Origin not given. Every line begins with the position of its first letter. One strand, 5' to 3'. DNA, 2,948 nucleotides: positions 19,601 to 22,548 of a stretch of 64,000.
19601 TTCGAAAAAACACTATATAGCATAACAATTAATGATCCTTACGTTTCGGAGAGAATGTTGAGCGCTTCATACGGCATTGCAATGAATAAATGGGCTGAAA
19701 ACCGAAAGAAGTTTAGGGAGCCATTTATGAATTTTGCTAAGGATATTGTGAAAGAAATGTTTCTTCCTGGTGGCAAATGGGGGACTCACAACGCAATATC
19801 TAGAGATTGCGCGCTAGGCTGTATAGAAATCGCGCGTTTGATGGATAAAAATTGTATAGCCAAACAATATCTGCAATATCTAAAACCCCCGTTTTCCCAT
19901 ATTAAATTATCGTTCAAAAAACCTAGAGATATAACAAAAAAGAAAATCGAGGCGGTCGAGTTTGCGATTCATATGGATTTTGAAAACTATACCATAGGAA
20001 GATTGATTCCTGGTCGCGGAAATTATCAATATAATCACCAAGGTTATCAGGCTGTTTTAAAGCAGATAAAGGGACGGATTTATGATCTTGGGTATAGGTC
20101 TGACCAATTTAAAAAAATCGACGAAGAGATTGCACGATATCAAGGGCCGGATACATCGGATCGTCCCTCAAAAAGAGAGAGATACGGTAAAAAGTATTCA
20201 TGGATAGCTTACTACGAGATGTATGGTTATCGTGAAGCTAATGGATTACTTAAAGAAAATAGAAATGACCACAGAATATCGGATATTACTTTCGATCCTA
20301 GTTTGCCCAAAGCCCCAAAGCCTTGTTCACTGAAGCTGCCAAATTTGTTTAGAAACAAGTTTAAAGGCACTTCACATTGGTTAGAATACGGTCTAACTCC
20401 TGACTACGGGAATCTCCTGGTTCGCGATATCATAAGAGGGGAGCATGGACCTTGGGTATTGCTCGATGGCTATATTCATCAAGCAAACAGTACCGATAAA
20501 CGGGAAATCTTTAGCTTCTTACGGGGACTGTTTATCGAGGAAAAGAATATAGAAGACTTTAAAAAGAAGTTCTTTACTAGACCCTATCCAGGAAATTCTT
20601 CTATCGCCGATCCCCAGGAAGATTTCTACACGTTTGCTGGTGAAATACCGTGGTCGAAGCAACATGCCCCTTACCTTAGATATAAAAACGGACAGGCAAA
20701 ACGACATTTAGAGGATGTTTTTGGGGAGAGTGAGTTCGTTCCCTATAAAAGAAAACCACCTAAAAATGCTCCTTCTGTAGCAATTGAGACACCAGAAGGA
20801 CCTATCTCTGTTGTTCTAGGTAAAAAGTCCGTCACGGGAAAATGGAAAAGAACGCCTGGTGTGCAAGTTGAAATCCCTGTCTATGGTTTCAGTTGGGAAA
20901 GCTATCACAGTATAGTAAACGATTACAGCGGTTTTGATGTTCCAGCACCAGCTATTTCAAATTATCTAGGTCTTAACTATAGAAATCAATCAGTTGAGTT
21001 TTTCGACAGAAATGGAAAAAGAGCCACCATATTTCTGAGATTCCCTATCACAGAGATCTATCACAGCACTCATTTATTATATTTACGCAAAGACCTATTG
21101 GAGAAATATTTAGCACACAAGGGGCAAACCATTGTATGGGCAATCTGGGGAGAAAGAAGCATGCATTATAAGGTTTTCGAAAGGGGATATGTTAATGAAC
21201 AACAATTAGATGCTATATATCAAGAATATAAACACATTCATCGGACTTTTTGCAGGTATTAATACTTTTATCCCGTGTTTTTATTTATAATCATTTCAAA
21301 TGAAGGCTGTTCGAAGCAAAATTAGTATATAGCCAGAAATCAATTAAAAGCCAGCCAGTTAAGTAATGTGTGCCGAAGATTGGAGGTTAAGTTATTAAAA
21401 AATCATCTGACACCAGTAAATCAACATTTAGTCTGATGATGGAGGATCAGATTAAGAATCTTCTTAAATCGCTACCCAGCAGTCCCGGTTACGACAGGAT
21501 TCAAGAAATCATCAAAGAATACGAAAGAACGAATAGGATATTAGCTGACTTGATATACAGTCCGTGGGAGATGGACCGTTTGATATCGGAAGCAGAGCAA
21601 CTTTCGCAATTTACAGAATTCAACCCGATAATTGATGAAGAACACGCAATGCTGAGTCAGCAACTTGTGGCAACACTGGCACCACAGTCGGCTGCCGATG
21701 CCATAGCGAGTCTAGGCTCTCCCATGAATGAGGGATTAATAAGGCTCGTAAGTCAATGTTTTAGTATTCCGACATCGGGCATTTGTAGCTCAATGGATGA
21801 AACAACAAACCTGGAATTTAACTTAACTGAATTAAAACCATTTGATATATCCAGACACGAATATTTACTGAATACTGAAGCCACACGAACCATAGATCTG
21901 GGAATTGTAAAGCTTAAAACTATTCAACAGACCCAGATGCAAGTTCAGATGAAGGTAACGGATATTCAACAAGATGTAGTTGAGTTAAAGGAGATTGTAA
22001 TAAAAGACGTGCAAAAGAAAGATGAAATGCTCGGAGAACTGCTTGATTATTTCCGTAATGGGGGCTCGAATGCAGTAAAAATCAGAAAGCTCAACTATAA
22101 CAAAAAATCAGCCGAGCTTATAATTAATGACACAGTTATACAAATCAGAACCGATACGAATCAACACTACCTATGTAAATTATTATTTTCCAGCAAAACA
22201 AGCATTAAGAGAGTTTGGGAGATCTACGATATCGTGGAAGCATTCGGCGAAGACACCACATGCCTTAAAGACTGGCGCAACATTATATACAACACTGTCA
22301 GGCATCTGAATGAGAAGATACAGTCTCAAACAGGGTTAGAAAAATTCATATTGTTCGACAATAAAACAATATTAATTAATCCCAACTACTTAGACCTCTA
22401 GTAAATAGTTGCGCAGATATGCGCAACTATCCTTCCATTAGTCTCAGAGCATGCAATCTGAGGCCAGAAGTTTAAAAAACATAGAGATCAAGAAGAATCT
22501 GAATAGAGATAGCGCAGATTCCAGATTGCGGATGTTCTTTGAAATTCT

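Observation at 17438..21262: Giant (1274 aa) STAND/NACHT-like NTPase with unassigned N- and C-terminal domains: candidate single-protein antiviral sensor-effector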

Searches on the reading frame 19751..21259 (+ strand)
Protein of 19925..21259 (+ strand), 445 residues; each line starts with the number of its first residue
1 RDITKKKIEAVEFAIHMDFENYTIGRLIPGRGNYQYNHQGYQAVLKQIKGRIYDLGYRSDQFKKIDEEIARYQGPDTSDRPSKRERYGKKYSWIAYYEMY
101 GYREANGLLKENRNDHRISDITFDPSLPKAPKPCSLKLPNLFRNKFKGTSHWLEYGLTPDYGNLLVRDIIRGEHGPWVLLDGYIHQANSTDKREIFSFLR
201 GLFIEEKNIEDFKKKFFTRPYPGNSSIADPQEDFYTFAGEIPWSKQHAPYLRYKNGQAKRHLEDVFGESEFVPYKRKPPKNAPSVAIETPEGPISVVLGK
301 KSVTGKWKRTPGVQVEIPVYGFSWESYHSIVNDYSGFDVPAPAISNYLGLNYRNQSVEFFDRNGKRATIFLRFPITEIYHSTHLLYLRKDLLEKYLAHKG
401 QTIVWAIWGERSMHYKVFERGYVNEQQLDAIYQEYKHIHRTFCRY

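Call 38: predict_structure(alignment_id=A1)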
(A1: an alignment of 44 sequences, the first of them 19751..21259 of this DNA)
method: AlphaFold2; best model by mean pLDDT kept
length: 503 residues; sequences in the alignment: 44
mean_pLDDT: 85.9   pTM: 0.79
mean pLDDT of the five models: 85.9, 85.6, 85.5, 85.0, 82.4
residues with pLDDT >= 90: 251; 70-90: 183; 50-70: 60; < 50: 9
segments of 3 or more residues with pLDDT < 50: 134-140
pLDDT, mean of each block of 10 residues (from residue 1): 87 88 83 88 91 95 94 82 87 90 96 91 75 49 71 93 86 62 79 88 91 95 95 95 93 96 98 92 82 82 87 91 90 64 71 56 85 95 64 89 95 91 95 80 98 98 97 77 83 95 97
secondary structure, 60 per line:
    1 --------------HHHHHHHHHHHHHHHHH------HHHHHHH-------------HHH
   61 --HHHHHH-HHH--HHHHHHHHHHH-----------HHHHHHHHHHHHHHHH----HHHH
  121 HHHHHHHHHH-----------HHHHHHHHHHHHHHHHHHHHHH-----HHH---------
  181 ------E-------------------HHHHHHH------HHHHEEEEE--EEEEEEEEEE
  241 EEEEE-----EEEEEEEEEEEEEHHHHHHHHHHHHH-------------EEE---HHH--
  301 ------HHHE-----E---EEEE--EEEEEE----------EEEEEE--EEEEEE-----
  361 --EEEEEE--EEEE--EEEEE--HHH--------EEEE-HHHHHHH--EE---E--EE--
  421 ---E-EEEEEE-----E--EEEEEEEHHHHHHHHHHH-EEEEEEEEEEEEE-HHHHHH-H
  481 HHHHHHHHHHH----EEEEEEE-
elements in order: H15-31 H38-44 H63-68 H75-85 H97-112 H117-130 H142-163 H207-213 H220-223 E224-228 E231-245 E251-263 H264-276 E290-292 E320-323 E326-331 E342-347 E350-355 E363-368 E371-374 E377-381 E395-398 H400-406 E426-431 E440-446 H447-457 E459-471 H473-478 H480-491 E496-502

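Call 41: fold_search(model_id=the predicted structure, library=pdb)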
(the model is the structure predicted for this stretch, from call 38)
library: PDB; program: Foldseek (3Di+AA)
matches with E <= 10: 168; with E <= 0.001: 2
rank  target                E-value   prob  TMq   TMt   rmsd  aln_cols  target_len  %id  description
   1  8dgc_B                7.8e-07  1.00  0.36  0.12  11.9       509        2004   11  Avs3 bound to phage PhiV-1 terminase (released 2022-08-03)
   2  8dgc_A                1.1e-06  1.00  0.37  0.12  10.9       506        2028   10  Avs3 bound to phage PhiV-1 terminase (released 2022-08-03)
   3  5j7u_H                3.9e-01  0.03  0.09  0.08  25.3       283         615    8  Faustovirus major capsid protein (released 2016-05-18)
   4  5j7o_C                8.0e-01  0.03  0.09  0.08  23.8       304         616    6  Faustovirus major capsid protein (released 2016-05-18)
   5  6e0u_B                1.2e+00  0.01  0.06  0.08  26.2       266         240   10  Staphylococcus pseudintermedius exfoliative toxin EXI (released 2019-07-10)
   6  5j7o_D                1.3e+00  0.01  0.08  0.07  23.5       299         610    8  Faustovirus major capsid protein (released 2016-05-18)
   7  8t3i_A                1.5e+00  0.01  0.09  0.14  22.2       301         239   10  Crystal structure of mutant exfoliative toxin C (ExhC) from Mammaliicoccus sciuri (released 2023-11-08)
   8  5e18_B                1.5e+00  0.01  0.05  0.09  24.1       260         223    8  T. thermophilus transcription initiation complex having a YYY discriminator sequence and a nontemplate-strand length c (released 2016-03-09)
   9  1af9                  1.7e+00  0.01  0.05  0.06  25.6       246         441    6  TETANUS NEUROTOXIN C FRAGMENT (released 1998-04-29)
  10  8ffv_B                1.7e+00  0.01  0.06  0.05  21.6       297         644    6  Cryo-EM structure of the GR-Hsp90-FKBP52 complex (released 2023-11-01)
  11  1exf                  1.8e+00  0.04  0.07  0.11  13.3        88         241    9  EXFOLIATIVE TOXIN A (released 1998-02-25)
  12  8si1_C                2.1e+00  0.02  0.07  0.14  19.4       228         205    8  Ara h 6 16A8 complex (released 2024-12-25)
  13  4yfn_B                2.1e+00  0.01  0.06  0.08  23.3       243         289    5  Escherichia coli RNA polymerase in complex with squaramide compound 14 (N-[3,4-dioxo-2-(4-{[4-(trifluoromethyl)benzyl] (released 2015-03-11)
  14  8azw_u                2.3e+00  0.01  0.04  0.09  23.5       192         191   10  Cryo-EM structure of the plant 60S subunit (released 2023-06-07)
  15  7w43_K                2.4e+00  0.05  0.07  0.18  20.6       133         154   10  Crystal structure of Bacillus subtilis YjoB N-terminal domain (released 2022-10-19)
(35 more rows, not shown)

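Call 42: search_solved_structures(query=window:19925-21259:+, max_evalue=10, show_alignments=1)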
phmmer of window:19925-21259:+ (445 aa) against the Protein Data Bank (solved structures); distinct sequences matched with E-value up to 10: 1.
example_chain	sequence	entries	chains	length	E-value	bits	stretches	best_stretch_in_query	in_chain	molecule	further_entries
9o4e_A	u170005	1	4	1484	0.00012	24.2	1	45-106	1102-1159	AVAST type 2 anti-phage system protein Avs2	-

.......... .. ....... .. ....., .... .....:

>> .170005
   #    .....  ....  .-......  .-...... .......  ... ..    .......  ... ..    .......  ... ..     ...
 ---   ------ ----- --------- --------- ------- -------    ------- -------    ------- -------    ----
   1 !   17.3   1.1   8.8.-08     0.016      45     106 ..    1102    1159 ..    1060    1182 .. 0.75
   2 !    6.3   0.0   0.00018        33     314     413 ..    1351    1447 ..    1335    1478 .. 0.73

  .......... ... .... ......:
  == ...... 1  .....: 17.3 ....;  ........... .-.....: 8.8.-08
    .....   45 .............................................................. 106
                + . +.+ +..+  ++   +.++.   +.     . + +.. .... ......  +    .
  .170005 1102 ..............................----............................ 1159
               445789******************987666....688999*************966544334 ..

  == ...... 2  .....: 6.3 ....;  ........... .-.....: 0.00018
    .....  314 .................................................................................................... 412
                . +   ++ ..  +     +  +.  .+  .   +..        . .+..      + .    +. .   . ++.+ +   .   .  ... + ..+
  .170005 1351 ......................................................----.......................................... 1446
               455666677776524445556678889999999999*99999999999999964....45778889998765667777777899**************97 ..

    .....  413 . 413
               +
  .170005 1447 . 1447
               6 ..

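Call 65: search_protein_representatives(protein=window:19925-21259:+)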
Query: 445 residues. Proteins with E-value up to 0.001 (for the whole library): 974; up to 1e-10: 666; up to 1e-30: 376. The best 150 are listed.
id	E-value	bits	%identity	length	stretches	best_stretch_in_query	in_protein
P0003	5.6e-204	694.7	68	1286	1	2-445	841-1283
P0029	2.5e-106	372.7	47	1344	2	13-265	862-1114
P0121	4.3e-100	352.1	44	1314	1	13-445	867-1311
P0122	2.7e-97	342.9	45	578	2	9-266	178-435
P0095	2.9e-95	336.2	41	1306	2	4-277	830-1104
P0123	3.5e-95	336.0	44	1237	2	3-269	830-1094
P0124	3.0e-94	332.9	44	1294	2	3-246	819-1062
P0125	6.5e-94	331.8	42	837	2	2-258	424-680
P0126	1.4e-93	330.7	43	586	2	3-265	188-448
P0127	1.5e-92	327.3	40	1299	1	3-444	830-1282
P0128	6.1e-92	325.3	44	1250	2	3-265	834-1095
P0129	7.1e-92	325.1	41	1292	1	10-442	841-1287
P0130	1.6e-91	323.9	40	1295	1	9-444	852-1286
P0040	5.7e-91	322.1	41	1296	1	3-445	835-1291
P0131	8.6e-91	321.5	42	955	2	3-281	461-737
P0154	6.0e-80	285.7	39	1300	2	7-268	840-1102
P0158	1.3e-78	281.4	41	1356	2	11-268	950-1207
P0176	5.9e-71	256.1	39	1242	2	3-249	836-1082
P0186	7.2e-68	245.9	38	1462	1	14-416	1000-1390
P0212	7.9e-60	219.4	36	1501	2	14-249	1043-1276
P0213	9.8e-60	219.1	39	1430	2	11-247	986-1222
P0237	2.4e-56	207.9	36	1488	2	1-244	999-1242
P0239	4.0e-56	207.2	37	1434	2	8-244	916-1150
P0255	2.3e-54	201.4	38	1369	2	15-247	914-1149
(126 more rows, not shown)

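Call 67: search_protein_families(library=pfam, proteins=[P0158, P0186, P0239, P0255, P0213, P0212], max_evalue=0.01)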
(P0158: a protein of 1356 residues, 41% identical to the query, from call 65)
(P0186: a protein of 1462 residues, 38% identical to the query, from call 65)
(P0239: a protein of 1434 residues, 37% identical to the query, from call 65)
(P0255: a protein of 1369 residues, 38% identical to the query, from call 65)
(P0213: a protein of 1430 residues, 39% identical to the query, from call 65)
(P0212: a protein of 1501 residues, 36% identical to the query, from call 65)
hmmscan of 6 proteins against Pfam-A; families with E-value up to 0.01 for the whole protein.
P0158 (1356 aa): 0 families

P0186 (1462 aa): 1 family
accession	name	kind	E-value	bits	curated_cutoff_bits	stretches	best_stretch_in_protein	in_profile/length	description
PF05729.18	NACHT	-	0.0034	17.7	26.7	0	363-513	5-165/167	NACHT domain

P0239 (1434 aa): 0 families

P0255 (1369 aa): 1 family
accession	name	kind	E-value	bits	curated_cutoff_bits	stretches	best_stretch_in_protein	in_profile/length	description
PF13401.12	AAA_22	-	0.0017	19.1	27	1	275-356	9-92/130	AAA domain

P0213 (1430 aa): 2 families
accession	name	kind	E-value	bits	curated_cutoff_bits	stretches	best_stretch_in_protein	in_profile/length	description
PF05729.18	NACHT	-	6.7e-05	23.2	26.7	1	371-513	3-159/167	NACHT domain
PF24883.2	NPHP3_N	-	0.0074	16.9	24.8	0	426-466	109-148/164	Nephrocystin 3, N-terminal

P0212 (1501 aa): 1 family
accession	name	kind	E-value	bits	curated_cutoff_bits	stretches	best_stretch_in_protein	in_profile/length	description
PF13401.12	AAA_22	-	1.4e-05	25.8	27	1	401-498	5-103/130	AAA domain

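Call 69: search_protein_families(library=padloc, proteins=[P0186, P0158], max_evalue=0.001)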
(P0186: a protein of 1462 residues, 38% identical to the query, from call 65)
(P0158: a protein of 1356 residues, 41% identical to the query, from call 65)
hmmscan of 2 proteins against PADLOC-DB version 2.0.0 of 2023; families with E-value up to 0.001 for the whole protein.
P0186 (1462 aa): 7 families
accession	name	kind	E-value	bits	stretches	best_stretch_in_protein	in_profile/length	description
PDLC02164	Avs2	-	1.8e-176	587.4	2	2-978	4-954/1504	-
PDLC02162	Avs2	-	1.2e-130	435.7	1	2-1389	3-1345/1379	-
PDLC02165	Avs2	-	7.3e-90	300.3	2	149-976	26-835/1375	-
PDLC02161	Avs2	-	5e-85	284.3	1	2-986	1-967/1499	-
PDLC02163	Avs2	-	5.4e-85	284.1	4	154-710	228-761/1576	-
PDLC02166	Avs2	-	4e-62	208.2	2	312-955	291-919/1498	-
PDLC02169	Avs4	-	0.00014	17.3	0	3-132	5-132/1570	-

P0158 (1356 aa): 6 families
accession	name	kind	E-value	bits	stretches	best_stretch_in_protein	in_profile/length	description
PDLC02164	Avs2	-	4.9e-101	337.4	2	2-914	2-935/1504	-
PDLC02162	Avs2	-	2.5e-56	189.4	3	321-910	328-913/1379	-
PDLC02165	Avs2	-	5.2e-43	145.1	3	726-909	632-814/1375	-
PDLC02163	Avs2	-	5.5e-43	144.9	3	323-650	414-744/1576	-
PDLC02161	Avs2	-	4e-39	132.1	3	733-911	765-937/1499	-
PDLC02166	Avs2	-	9.7e-26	87.6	1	383-930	397-938/1498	-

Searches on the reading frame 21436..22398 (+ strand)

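Call 4: search_protein_families(library=padloc, proteins=[window:21436-22398:+], max_evalue=1)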
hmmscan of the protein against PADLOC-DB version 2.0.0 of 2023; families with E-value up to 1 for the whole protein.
window:21436-22398:+ (321 aa): 0 families

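Call 5: search_protein_families(library=ncbifam, proteins=[window:21436-22398:+], max_evalue=1)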
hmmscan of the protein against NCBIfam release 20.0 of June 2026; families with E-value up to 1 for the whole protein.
window:21436-22398:+ (321 aa): 1 family
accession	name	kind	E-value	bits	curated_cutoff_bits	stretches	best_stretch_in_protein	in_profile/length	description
NF009257.0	PRK12613.1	equivalog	0.067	13.3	243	1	163-210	22-68/141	galactose-6-phosphate isomerase subunit LacA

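Call 8: search_protein_families(library=pfam, proteins=[window:21436-22398:+], max_evalue=0.01)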
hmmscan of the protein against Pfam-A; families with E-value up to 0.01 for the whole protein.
window:21436-22398:+ (321 aa): 0 families

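Call 31: search_protein_families(library=phrogs, proteins=[window:21436-22398:+], max_evalue=0.01)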
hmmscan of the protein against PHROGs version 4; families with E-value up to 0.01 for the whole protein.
window:21436-22398:+ (321 aa): 1 family
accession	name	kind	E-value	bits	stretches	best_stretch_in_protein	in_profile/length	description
phrog_1244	-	unknown function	0.007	16.8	0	159-187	41-69/157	-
